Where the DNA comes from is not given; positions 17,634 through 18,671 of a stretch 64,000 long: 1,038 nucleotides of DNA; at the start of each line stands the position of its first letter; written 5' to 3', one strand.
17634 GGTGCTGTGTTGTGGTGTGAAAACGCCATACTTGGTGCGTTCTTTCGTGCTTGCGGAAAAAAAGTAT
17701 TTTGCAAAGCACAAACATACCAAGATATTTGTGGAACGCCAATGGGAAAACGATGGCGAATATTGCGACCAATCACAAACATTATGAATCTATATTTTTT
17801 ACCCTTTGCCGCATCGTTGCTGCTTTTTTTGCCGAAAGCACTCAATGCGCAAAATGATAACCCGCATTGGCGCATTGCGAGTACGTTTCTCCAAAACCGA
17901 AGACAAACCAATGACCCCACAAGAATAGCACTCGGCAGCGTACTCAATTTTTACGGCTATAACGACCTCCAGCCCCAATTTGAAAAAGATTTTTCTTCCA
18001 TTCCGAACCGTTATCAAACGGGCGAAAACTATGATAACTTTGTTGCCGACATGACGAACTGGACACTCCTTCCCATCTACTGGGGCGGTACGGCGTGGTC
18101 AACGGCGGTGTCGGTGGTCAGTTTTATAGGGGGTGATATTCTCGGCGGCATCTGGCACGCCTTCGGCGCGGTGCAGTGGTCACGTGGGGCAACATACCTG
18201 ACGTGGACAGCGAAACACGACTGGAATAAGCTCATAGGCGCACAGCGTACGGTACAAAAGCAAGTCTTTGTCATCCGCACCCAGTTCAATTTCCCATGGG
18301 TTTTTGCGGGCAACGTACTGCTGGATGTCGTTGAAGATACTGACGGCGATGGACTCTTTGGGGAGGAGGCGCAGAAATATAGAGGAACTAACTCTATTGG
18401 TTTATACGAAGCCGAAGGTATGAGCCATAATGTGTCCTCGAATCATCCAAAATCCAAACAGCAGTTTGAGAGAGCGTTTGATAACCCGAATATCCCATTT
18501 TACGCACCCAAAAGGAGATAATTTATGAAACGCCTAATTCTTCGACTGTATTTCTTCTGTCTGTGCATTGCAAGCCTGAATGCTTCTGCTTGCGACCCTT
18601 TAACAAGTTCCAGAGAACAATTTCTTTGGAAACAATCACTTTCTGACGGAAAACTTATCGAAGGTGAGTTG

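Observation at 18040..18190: Intra-locus duplication of a ~140-bp coding module (second copy at 19735-19880)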

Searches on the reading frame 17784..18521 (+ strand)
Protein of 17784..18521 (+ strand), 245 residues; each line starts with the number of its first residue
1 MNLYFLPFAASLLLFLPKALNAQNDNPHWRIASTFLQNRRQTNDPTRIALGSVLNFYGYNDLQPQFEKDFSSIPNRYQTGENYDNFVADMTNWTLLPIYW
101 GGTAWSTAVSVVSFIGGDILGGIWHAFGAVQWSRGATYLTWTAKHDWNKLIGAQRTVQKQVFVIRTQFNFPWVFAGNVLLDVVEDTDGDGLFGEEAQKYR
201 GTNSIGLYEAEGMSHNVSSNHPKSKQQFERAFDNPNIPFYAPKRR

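Call 7: search_protein_families(library=pfam, proteins=[window:17784-18521:+], max_evalue=0.1)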
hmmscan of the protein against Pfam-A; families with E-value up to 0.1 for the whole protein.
window:17784-18521:+ (245 aa): 0 families

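Call 8: search_protein_families(library=ncbifam, proteins=[window:17784-18521:+], max_evalue=0.1)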
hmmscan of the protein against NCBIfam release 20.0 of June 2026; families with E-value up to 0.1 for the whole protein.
window:17784-18521:+ (245 aa): 0 families

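Call 9: find_homologous_proteins(query=window:17784-18521:+, max_evalue=0.01)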
Query window:17784-18521:+ (245 aa): 6 proteins with E <= 0.01 among 244 candidates.
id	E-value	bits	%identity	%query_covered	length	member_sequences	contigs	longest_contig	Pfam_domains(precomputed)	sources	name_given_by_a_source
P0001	2.6e-167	573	100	100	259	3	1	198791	-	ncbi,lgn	-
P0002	3.1e-88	314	83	66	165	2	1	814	-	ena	-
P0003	1.0e-84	302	60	92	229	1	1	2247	-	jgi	jgi:hypothetical protein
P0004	1.6e-73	266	70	65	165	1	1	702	-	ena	-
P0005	9.4e-53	197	63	55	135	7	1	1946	-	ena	-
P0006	4.6e-45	172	62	51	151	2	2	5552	-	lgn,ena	-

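Call 14: find_encoding_contigs(protein=P0006, flank=10000)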
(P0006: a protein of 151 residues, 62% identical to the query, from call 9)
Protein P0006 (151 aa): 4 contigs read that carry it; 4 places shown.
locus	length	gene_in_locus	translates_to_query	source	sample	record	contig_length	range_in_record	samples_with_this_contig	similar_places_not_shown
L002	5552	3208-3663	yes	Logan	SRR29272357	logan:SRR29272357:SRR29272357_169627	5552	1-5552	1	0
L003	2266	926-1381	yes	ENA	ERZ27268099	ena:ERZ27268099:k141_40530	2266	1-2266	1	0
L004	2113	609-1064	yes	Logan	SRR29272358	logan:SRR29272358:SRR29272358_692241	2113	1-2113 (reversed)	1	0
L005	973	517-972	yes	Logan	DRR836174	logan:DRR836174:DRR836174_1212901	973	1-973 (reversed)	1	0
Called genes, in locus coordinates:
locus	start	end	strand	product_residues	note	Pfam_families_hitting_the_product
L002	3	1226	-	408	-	?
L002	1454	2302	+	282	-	PF23023:Anti-Pycsar_Apyc1, PF00753:Lactamase_B, PF12706:Lactamase_B_2 (weak)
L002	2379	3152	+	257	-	PF00378:ECH_1, PF16113:ECH_2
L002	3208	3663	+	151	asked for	-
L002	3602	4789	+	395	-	PF13570:Beta-prop_ACSF4 (faint), PF01011:PQQ (faint), PF13360:PQQ_2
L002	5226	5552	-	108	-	?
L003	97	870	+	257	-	PF00378:ECH_1, PF16113:ECH_2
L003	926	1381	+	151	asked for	-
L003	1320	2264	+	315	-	?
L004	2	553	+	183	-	?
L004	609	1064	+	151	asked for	-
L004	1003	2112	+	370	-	?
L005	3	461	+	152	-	?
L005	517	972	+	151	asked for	?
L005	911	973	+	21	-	?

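Call 15: find_encoding_contigs(protein=P0003, flank=10000)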
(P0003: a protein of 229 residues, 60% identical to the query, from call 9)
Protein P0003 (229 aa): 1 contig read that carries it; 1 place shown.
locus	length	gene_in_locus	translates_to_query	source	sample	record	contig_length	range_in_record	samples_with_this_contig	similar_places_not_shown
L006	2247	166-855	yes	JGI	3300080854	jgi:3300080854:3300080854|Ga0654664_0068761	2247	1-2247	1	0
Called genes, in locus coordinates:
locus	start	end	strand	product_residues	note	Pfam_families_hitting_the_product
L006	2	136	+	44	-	?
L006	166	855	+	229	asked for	-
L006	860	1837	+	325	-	PF13360:PQQ_2 (weak)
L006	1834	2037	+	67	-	PF13360:PQQ_2 (faint)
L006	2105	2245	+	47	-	?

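Call 22: find_related_loci(query=A2, collection=genome_contigs, flank=8000)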
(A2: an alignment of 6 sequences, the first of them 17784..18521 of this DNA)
Query A2 (245 aa) in genome_contigs; peptide patterns used: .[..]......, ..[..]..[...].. (x = any residue, [..] = any of these).
120 stretches matched a pattern; 1 encode a relative of the query (tblastn E <= 1e-3); 1 distinct loci.
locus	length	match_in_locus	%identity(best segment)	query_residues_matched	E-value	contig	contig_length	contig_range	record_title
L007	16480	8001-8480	71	86-245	2e-78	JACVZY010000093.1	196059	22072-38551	MAG: Ignavibacteria bacterium isolate Clear-D13 NODE_61_length_196059_cov_9.120263, whole genome shotgun sequence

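Call 23: find_related_loci(query=A2, collection=metagenome_contigs, flank=8000)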
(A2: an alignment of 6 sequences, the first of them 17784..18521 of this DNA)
Query A2 (245 aa) in metagenome_contigs; peptide patterns used: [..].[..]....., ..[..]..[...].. (x = any residue, [..] = any of these).
182 stretches matched a pattern; 4 encode a relative of the query (tblastn E <= 1e-3); 4 distinct loci.
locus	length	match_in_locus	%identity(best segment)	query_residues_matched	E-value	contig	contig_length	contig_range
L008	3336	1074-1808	93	1-245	3e-152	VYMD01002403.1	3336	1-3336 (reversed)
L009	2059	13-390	68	120-245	2e-58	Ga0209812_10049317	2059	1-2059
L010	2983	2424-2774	68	129-245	2e-51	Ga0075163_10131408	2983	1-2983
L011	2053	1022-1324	54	110-211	2e-32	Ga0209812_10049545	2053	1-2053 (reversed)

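Call 37: predict_structure(alignment_id=A2)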
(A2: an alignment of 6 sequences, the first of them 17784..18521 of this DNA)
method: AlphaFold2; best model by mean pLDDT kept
length: 245 residues; sequences in the alignment: 6
mean_pLDDT: 37.6   pTM: 0.24
mean pLDDT of the five models: 37.6, 36.9, 35.2, 33.8, 33.3
residues with pLDDT >= 90: 0; 70-90: 0; 50-70: 29; < 50: 216
segments of 3 or more residues with pLDDT < 50: 1-153, 168-170, 188-245
pLDDT, mean of each block of 10 residues (from residue 1): 30 29 33 34 38 37 39 40 33 35 36 31 32 37 43 53 52 58 48 34 30 30 37 38 28
secondary structure, 60 per line:
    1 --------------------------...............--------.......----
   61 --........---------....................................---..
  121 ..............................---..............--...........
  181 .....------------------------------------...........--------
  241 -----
elements in order: H27-41 H50-56 H63-70 H80-115 H119-150 E154-167 E170-185 H222-232

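Call 38: search_protein_representatives(alignment_id=A2)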
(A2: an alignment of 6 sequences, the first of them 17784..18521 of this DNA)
Query: 6 sequences, 165 profile positions. Proteins with E-value up to 0.001 (for the whole library): 30; up to 1e-10: 7; up to 1e-30: 3. The best 30 are listed.
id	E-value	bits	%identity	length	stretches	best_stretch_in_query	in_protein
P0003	6.3e-87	305.9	-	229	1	1-163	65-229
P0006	7.7e-64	230.7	-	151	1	37-163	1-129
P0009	1.2e-49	184.6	-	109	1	60-164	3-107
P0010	2.5e-21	92.5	-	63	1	101-163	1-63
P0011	3.2e-21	92.1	-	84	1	79-162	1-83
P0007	3.3e-20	88.8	-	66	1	3-53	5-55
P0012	4.7e-12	62.3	-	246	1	12-159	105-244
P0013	2.8e-10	56.5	-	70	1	60-92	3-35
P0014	1.5e-09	54.2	-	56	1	59-105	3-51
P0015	1.5e-07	47.7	-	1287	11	13-50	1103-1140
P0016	2.9e-07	46.7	-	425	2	102-153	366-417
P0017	4.3e-07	46.2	-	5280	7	48-79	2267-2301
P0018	5.1e-07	45.9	-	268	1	26-153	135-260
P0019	5.1e-07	45.9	-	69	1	1-30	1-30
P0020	1.3e-06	44.6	-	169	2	99-153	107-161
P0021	2.6e-06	43.6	-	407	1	47-151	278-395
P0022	3.1e-06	43.4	-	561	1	31-160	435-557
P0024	5.1e-06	42.7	-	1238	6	51-76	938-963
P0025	6.5e-06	42.3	-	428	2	90-162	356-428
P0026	6.7e-06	42.3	-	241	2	13-93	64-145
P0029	3.1e-05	40.1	-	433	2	75-154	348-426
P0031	8.4e-05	38.7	-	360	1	21-150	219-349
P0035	6.3e-04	35.9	-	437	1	86-148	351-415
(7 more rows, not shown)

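Call 40: search_protein_families(library=pfam, proteins=[P0016, P0021, P0022, P0025, P0029, P0031, P0035, P0012, P0018, P0026], max_evalue=0.01)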
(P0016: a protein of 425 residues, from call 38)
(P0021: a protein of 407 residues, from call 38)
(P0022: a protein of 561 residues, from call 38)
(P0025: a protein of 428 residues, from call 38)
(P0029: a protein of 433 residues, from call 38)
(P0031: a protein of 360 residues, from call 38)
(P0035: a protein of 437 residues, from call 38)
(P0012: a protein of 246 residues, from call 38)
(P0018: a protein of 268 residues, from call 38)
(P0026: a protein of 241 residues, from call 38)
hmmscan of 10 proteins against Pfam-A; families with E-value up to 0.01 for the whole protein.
P0016 (425 aa): 7 families
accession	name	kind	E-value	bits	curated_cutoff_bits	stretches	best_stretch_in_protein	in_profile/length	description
PF07819.20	PGAP1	-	1.1e-07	32.3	24.3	1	85-125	94-137/233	PGAP1-like alpha/beta domain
PF00561.26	Abhydrolase_1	-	4.7e-07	30.1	25.8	1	85-139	72-132/245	alpha/beta hydrolase fold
PF12697.13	Abhydrolase_6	-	9.6e-07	30.1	26.3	1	54-169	39-120/217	Alpha/beta hydrolase family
PF12146.15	Hydrolase_4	-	1.6e-05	24.7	27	1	85-141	79-136/239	Serine aminopeptidase, S33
PF02089.21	Palm_thioest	-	2.6e-05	24.5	26.8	1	76-131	68-120/254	Palmitoyl protein thioesterase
PF24096.1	DUF7379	-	0.0016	18.8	33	1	86-124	74-119/191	Domain of unknown function (DUF7379)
PF06821.19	Ser_hydrolase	-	0.0064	16.9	22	0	72-131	45-107/172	Serine hydrolase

P0021 (407 aa): 3 families
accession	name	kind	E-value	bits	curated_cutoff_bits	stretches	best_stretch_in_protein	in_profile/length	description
PF12697.13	Abhydrolase_6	-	7e-06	27.3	26.3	1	64-220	48-185/217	Alpha/beta hydrolase family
PF12146.15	Hydrolase_4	-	0.0048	16.7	27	1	79-111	77-110/239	Serine aminopeptidase, S33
PF07819.20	PGAP1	-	0.0093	16.2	24.3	0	79-118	92-135/233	PGAP1-like alpha/beta domain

P0022 (561 aa): 1 family
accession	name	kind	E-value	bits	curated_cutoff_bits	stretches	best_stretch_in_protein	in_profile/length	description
PF07819.20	PGAP1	-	0.0022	18.2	24.3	1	187-227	93-131/233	PGAP1-like alpha/beta domain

P0025 (428 aa): 6 families
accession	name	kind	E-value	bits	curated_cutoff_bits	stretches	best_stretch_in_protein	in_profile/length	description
PF07819.20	PGAP1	-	2.7e-06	27.7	24.3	1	62-162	84-187/233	PGAP1-like alpha/beta domain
PF12697.13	Abhydrolase_6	-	4.8e-05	24.6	26.3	1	12-115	4-101/217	Alpha/beta hydrolase family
PF24096.1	DUF7379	-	0.0002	21.8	33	1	73-144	74-152/191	Domain of unknown function (DUF7379)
PF12146.15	Hydrolase_4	-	0.001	18.8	27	1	64-102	76-109/239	Serine aminopeptidase, S33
PF02089.21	Palm_thioest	-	0.0013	18.9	26.8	1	49-198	53-174/254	Palmitoyl protein thioesterase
PF00561.26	Abhydrolase_1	-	0.004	17.3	25.8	1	63-107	63-108/245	alpha/beta hydrolase fold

P0029 (433 aa): 2 families
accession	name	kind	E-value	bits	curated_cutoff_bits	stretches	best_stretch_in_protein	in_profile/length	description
PF07819.20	PGAP1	-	8e-05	22.9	24.3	1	80-137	92-150/233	PGAP1-like alpha/beta domain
PF02089.21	Palm_thioest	-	0.0018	18.5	26.8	1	76-155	70-147/254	Palmitoyl protein thioesterase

P0031 (360 aa): 3 families
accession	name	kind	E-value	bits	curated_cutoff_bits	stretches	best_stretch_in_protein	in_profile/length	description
PF24096.1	DUF7379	-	3.4e-05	24.3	33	1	15-80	75-142/191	Domain of unknown function (DUF7379)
PF07819.20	PGAP1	-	0.00055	20.2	24.3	1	11-56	92-135/233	PGAP1-like alpha/beta domain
PF02089.21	Palm_thioest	-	0.0048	17.1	26.8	0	14-59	77-119/254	Palmitoyl protein thioesterase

P0035 (437 aa): 3 families
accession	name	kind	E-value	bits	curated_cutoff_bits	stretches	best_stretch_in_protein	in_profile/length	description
PF07819.20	PGAP1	-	0.00052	20.3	24.3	1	91-133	94-136/233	PGAP1-like alpha/beta domain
PF12697.13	Abhydrolase_6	-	0.0017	19.5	26.3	1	26-124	1-93/217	Alpha/beta hydrolase family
PF02089.21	Palm_thioest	-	0.0054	16.9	26.8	1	26-145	2-120/254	Palmitoyl protein thioesterase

P0012 (246 aa): 0 families

P0018 (268 aa): 0 families

P0026 (241 aa): 0 families

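Call 41: find_encoding_contigs(protein=P0029, flank=8000)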
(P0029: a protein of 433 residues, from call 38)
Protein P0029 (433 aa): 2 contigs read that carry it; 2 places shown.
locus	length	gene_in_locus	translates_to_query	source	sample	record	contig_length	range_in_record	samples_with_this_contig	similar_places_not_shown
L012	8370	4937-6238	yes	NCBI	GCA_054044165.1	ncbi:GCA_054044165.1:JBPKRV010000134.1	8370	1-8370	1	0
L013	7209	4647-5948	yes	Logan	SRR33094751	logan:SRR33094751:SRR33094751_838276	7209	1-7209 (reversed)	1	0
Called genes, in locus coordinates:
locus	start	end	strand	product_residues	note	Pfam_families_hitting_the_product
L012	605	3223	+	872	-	PF13620:CarboxypepD_reg, PF13715:CarbopepD_reg_2, PF18939:DUF5686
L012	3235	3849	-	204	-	PF00072:Response_reg, PF00196:GerE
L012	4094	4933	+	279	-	-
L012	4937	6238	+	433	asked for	-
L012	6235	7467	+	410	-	PF13360:PQQ_2, PF13570:Beta-prop_ACSF4 (weak)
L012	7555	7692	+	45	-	-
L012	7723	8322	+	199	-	-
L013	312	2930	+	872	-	PF13620:CarboxypepD_reg, PF13715:CarbopepD_reg_2, PF18939:DUF5686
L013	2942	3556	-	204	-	PF00072:Response_reg, PF00196:GerE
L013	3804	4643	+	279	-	-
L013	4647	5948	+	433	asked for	-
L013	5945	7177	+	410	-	PF13360:PQQ_2, PF13570:Beta-prop_ACSF4 (weak)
